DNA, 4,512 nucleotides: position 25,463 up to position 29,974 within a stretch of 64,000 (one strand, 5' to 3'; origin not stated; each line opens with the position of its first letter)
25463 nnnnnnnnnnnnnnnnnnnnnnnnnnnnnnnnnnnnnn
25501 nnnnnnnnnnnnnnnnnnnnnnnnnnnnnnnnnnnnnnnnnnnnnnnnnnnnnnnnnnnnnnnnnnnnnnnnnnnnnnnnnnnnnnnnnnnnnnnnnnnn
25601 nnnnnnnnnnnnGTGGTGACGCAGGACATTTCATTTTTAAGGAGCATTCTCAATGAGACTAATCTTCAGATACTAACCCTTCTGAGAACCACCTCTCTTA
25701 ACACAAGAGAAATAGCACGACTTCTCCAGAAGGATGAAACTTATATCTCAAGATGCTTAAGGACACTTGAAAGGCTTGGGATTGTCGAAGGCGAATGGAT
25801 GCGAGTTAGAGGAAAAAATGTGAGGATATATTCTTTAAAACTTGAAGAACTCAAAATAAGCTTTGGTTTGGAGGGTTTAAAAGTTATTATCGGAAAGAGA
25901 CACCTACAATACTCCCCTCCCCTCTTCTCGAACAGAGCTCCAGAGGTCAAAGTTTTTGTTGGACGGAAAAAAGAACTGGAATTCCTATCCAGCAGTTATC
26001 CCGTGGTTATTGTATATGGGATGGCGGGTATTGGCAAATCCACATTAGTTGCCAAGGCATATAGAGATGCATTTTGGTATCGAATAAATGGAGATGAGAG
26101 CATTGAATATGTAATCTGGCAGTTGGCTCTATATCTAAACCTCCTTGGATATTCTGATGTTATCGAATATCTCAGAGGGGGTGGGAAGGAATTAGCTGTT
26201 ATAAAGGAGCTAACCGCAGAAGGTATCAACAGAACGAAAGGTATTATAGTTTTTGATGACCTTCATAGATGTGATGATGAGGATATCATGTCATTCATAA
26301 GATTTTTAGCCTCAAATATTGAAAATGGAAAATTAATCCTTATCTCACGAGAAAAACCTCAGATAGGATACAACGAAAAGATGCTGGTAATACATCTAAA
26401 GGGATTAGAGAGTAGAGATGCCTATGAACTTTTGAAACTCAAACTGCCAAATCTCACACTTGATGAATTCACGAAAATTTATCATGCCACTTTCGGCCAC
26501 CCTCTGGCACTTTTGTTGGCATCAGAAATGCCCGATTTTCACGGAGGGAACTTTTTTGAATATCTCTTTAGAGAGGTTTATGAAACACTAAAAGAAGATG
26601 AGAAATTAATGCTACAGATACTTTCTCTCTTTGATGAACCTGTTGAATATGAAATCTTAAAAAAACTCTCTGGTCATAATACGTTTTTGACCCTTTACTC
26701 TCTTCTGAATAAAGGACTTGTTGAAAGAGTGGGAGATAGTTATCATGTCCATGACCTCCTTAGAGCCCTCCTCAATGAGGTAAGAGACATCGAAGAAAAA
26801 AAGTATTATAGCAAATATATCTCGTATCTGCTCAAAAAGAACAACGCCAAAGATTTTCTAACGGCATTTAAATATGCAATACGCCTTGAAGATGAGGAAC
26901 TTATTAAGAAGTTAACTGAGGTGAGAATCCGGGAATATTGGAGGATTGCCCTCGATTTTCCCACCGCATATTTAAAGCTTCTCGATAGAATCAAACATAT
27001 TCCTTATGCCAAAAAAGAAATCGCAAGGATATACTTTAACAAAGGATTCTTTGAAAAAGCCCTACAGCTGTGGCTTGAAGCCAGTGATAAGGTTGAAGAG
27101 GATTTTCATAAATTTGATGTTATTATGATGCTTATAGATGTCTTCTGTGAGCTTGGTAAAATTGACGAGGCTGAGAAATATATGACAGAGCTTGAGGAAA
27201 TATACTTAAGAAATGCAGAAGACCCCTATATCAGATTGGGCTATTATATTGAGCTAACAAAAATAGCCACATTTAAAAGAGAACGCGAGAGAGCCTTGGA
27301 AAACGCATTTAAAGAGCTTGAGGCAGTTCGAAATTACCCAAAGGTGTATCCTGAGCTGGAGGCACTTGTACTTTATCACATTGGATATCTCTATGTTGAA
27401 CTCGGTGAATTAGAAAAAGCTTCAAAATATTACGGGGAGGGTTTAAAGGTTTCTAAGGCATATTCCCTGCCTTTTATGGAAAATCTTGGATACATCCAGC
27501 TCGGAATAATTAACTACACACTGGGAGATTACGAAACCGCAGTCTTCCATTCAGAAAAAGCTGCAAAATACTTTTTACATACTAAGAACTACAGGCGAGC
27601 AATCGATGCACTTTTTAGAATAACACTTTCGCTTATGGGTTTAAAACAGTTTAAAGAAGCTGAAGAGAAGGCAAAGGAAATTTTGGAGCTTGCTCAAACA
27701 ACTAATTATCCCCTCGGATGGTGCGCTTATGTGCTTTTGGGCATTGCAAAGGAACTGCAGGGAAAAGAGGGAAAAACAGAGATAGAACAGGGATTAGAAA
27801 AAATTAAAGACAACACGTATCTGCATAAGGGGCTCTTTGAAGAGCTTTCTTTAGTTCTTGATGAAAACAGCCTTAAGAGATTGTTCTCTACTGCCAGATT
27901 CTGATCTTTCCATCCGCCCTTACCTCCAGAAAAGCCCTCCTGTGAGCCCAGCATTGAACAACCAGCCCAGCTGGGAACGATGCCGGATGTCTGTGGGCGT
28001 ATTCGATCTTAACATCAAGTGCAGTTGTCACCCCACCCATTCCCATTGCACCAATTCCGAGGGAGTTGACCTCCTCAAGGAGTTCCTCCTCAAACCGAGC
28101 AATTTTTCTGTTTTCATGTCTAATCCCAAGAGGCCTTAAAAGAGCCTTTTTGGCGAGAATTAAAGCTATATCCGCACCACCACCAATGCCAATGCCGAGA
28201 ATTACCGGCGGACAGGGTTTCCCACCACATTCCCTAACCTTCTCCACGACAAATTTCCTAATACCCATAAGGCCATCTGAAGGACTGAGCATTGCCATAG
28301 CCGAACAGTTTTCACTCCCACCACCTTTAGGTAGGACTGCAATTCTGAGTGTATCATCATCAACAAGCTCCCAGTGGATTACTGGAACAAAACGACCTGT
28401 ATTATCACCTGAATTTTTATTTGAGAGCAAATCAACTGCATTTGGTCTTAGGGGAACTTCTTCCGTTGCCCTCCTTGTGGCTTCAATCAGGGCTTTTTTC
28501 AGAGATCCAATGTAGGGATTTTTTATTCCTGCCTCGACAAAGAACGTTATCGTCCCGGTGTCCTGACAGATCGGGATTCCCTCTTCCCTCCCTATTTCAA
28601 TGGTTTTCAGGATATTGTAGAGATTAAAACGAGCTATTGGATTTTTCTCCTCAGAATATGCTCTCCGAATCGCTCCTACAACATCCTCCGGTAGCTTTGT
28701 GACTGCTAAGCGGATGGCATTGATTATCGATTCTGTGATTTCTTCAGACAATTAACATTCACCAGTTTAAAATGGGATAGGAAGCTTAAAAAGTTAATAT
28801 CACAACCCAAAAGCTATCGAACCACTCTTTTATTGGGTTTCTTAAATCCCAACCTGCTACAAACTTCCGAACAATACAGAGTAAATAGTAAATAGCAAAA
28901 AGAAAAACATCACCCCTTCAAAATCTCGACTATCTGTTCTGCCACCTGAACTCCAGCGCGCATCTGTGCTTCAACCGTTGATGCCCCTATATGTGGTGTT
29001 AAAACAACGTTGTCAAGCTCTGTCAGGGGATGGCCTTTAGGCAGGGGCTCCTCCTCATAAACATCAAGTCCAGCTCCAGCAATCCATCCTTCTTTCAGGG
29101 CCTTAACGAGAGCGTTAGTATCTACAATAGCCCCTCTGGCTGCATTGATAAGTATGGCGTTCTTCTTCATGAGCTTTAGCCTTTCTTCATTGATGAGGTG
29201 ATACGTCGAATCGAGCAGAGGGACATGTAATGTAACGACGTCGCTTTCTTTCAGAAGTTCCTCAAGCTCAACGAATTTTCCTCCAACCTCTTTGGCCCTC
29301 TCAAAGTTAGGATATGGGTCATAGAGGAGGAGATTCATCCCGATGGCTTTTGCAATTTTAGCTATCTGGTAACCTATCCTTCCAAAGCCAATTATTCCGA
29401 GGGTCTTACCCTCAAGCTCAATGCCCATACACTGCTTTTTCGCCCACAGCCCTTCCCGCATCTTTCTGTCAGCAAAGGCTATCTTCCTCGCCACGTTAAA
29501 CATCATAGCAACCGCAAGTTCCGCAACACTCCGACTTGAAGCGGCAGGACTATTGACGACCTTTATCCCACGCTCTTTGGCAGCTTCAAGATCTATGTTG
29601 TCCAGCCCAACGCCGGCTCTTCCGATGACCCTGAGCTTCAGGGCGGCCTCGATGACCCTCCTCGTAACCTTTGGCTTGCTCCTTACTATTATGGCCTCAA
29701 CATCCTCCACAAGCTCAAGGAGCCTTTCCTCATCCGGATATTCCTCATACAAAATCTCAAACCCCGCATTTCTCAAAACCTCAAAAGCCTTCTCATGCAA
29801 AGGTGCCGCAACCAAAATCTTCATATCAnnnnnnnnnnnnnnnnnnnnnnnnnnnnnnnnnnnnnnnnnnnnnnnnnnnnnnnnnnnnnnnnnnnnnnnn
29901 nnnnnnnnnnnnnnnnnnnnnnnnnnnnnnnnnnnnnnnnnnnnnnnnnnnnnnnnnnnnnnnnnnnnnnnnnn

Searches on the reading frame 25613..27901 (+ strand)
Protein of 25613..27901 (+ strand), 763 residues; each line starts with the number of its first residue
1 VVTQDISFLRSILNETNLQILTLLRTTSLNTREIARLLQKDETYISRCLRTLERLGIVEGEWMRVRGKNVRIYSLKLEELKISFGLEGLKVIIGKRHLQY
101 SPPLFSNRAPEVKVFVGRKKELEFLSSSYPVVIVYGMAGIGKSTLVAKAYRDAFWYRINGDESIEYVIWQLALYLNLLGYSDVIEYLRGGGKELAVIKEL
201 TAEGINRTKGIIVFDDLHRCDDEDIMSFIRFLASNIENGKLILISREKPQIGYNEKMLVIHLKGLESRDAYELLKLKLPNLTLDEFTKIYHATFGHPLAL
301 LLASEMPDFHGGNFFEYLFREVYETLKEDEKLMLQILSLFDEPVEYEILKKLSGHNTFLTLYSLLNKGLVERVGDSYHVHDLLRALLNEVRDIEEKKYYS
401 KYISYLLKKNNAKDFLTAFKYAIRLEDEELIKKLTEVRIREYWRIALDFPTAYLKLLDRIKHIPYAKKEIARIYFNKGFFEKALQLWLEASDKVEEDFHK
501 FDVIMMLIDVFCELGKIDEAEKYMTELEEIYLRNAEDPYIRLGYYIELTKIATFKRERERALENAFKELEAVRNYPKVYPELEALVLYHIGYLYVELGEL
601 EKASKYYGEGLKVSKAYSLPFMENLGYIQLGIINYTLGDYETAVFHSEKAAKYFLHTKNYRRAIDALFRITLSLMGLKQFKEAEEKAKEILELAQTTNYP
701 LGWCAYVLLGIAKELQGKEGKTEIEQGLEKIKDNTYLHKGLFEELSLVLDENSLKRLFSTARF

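Call 9: search_protein_families(library=pfam, proteins=[window:25613-27901:+], max_evalue=0.001)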
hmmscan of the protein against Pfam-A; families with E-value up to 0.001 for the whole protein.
window:25613-27901:+ (763 aa): 13 families
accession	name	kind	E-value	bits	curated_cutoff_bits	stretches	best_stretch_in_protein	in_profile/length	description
PF13424.12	TPR_12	-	3.8e-10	40.3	30.1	0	567-615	28-76/77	Tetratricopeptide repeat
PF07719.23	TPR_2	-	4.1e-10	39.4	27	0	584-613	1-30/34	Tetratricopeptide repeat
PF17874.7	TPR_MalT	-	3.4e-09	36.9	45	1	539-705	37-202/336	MalT-like TPR region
PF13191.12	AAA_16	-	1.4e-07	32.6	32.6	1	115-244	2-167/167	AAA ATPase domain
PF13181.12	TPR_8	-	4.1e-07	30.1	25.7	0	586-615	3-32/34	Tetratricopeptide repeat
PF00931.28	NB-ARC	-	9.4e-07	28.8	23.5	1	127-302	16-200/248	NB-ARC domain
PF01022.26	HTH_5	-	3.3e-06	27.3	22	1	15-59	2-46/47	Bacterial regulatory protein, arsR family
PF25212.1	HVO_A0114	-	3.6e-06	27.1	27.6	1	4-61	11-69/84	HVO_A0114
PF00515.34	TPR_1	-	5e-06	26.5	27.8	0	584-613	1-30/34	Tetratricopeptide repeat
PF01978.25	TrmB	-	4.2e-05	23.7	25.6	0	21-61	15-55/68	Sugar-specific transcriptional regulator TrmB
PF13173.12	AAA_14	-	7.1e-05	23.3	27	0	130-243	3-95/129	AAA domain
PF13428.12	TPR_14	-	8.4e-05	23.3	23.5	0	587-614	4-31/44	Tetratricopeptide repeat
PF13174.12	TPR_6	-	0.0005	21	26.3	0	586-607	2-23/33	Tetratricopeptide repeat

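Call 67: search_protein_families(library=padloc, proteins=[window:25613-27901:+], max_evalue=0.01)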
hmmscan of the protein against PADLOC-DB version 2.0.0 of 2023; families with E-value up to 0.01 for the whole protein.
window:25613-27901:+ (763 aa): 9 families
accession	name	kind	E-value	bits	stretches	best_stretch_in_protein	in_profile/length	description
PDLC01438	Csa3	-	1.4e-09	36.5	1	7-83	140-209/305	"CAS-I,CAS-II,CAS-III,CAS-IV,CAS-V,CAS-VI; associated_signaling"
PDLC01434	CasR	-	1.9e-06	25.9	1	12-70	125-180/191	"CAS-I,CAS-II,CAS-III,CAS-IV,CAS-V,CAS-VI; associated_signaling"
PDLC01169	TPR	-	4.2e-06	24.3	1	577-697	102-221/252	TPR repeats containing protein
PDLC01268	CasR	-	8.4e-06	23.9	1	13-65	122-169/179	"CAS-I,CAS-II,CAS-III,CAS-IV,CAS-V,CAS-VI; associated_signaling"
PDLC01857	CARF3--CARF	-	2e-05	22.3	1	13-66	129-181/201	-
PDLC01044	Csa3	-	0.00015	19.7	1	8-58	129-179/194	Type I-A associated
PDLC01879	CARF3--CARF_TM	-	0.00043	18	1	13-74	154-208/222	-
PDLC01848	CARF3--CARF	-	0.002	15.8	1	9-61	131-182/197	-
PDLC01858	CARF3--CARF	-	0.0069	14.3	0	489-536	37-82/204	-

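Call 68: search_protein_families(library=ncbifam, proteins=[window:25613-27901:+], max_evalue=0.01)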
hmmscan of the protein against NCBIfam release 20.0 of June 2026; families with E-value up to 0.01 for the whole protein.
window:25613-27901:+ (763 aa): 15 families
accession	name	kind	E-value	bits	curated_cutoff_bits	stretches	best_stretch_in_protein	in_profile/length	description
NF003420.0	PRK04841.1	equivalog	2.5e-07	29.1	537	1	118-395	19-336/903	HTH-type transcriptional regulator MalT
NF033788.1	HTH_metalloreg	subfamily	5.1e-06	26.2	55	1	8-80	4-73/77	metalloregulator ArsR/SmtB family transcription factor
TIGR01884.1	cas_HTH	subfamily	1.2e-05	24.8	60.2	1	10-70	137-196/202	CRISPR-associated CARF protein Csa3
NF041717.1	HaaA_phane_TPR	equivalog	5.3e-05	21.5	1125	0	103-146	102-145/882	cyclophane-containing RiPP biosynthesis TPR protein HaaT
TIGR02795.1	tol_pal_ybgF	equivalog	0.00013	22.5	90.1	0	470-531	45-106/119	tol-pal system protein YbgF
NF047507.1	TPR_BatC_Lepto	exception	0.00089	18.8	175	0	562-615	74-127/214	TPR repeat-containing protein BatC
NF053660.1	ORF80_fam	equivalog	0.00098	19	95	1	15-78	3-66/70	ORF80 family leucine zipper DNA-binding protein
NF053606.1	Sta1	subfamily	0.0011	19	80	1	13-73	18-81/100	Sta1 family transcriptional regulator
NF033789.1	repress_SdpR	subfamily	0.0021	18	100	1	11-77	4-66/79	autorepressor SdpR family transcription factor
NF040586.1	FxSxx_TPR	equivalog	0.0021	16.6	300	0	113-303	6-191/830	FxSxx-COOH system tetratricopeptide repeat protein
NF053617.1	SARPRegAfsRStmc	equivalog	0.0022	16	1430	1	477-695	712-927/986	SARP-family global regulator AfsR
TIGR00756.2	PPR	repeat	0.0023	18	20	0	506-528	5-27/35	pentatricopeptide repeat protein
NF040939.2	trans_reg_lrs14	equivalog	0.003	17.6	90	0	13-61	19-69/103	Lrs14 family HTH-type transcriptional regulator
NF053755.1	MsvR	equivalog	0.0058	16.3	220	0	11-61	9-59/236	transcriptional factor MsvR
NF050132.1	TransRegAbsR2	equivalog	0.0093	14.7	850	0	115-161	16-66/582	LuxR family transcriptional regulator AbsR2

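Call 80: search_solved_structures(query=window:25613-27901:+, max_evalue=0.001)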
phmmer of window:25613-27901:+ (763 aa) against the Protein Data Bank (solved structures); distinct sequences matched with E-value up to 0.001: 5.
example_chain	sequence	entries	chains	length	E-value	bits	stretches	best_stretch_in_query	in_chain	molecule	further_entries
6mfv_A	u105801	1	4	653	6.6e-161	540.6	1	105-753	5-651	tetratricopeptide repeat sensor PH0952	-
5i9h_A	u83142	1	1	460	0.00011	24.1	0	479-541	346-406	pentatricopeptide repeat protein dPPR-U8G2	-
5i9d_A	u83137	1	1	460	0.00013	24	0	479-541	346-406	pentatricopeptide repeat protein dPPR-U8A2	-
5i9f_A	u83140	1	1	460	0.00016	23.7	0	479-541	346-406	pentatricopeptide repeat protein dPPR-U10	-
5i9g_C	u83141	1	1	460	0.00018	23.5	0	480-541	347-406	pentatricopeptide repeat protein dPPR-U8C2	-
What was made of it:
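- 25613..27904 (+): wHTH-STAND-TPR regulator 2, a paralog 48% identical to regulator 1. It matches PDB 6MFV at E 6.6e-161 (call 80).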

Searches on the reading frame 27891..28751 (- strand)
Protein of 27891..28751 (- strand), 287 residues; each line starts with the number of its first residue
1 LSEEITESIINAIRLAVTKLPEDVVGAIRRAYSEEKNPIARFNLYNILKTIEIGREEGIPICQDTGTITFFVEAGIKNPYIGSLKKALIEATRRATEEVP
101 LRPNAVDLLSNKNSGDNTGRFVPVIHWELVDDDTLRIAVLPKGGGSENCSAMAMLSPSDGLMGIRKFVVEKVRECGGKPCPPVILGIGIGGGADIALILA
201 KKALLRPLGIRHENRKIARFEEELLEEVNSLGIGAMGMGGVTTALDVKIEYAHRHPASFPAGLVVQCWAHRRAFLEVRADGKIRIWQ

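Call 9: search_protein_families(library=pfam, proteins=[window:27891-28751:-], max_evalue=0.001)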
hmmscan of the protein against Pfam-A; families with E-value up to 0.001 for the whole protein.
window:27891-28751:- (287 aa): 1 family
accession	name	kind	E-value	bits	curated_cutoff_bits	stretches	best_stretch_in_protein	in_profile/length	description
PF05681.19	Fumerase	-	4.1e-97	325.2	25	1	7-273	2-267/270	Fumarate hydratase (Fumerase)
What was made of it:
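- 27888..28751 (-): Fumarase alpha (N-terminal) subunit gene, the right flank of the cassette. Fumerase, E 4.1e-97 (call 9).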

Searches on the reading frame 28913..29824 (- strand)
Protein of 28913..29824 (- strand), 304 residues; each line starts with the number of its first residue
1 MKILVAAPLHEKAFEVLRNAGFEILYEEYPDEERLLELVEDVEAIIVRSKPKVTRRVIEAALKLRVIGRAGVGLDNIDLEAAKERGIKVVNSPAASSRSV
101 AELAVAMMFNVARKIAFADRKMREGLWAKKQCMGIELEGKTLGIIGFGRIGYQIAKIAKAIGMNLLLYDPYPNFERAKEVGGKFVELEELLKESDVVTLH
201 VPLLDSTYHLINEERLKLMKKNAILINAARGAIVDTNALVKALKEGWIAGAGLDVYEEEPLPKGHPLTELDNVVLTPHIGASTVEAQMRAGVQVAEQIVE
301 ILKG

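Call 9: search_protein_families(library=pfam, proteins=[window:28913-29824:-], max_evalue=0.001)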
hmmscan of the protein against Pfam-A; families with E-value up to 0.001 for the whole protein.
window:28913-29824:- (304 aa): 6 families
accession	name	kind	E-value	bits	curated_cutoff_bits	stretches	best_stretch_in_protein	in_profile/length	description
PF02826.25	2-Hacid_dh_C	-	4.2e-71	238.4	25.1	1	105-280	1-178/178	D-isomer specific 2-hydroxyacid dehydrogenase, NAD binding domain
PF00389.36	2-Hacid_dh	-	9.4e-37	126.1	24.6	1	3-304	1-126/134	D-isomer specific 2-hydroxyacid dehydrogenase, catalytic domain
PF07991.19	KARI_N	-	8.4e-06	25.9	20.6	1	137-226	2-92/165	Acetohydroxy acid isomeroreductase, NADPH-binding domain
PF03446.21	NAD_binding_2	-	1.8e-05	25.2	21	1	142-245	2-109/161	NAD binding domain of 6-phosphogluconate dehydrogenase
PF00670.27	AdoHcyase_NAD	-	0.00023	21.8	27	1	134-230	18-111/162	S-adenosyl-L-homocysteine hydrolase, NAD binding domain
PF01262.27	AlaDh_PNT_C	-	0.00044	20.2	23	0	143-236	32-138/214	Alanine dehydrogenase/PNT, C-terminal domain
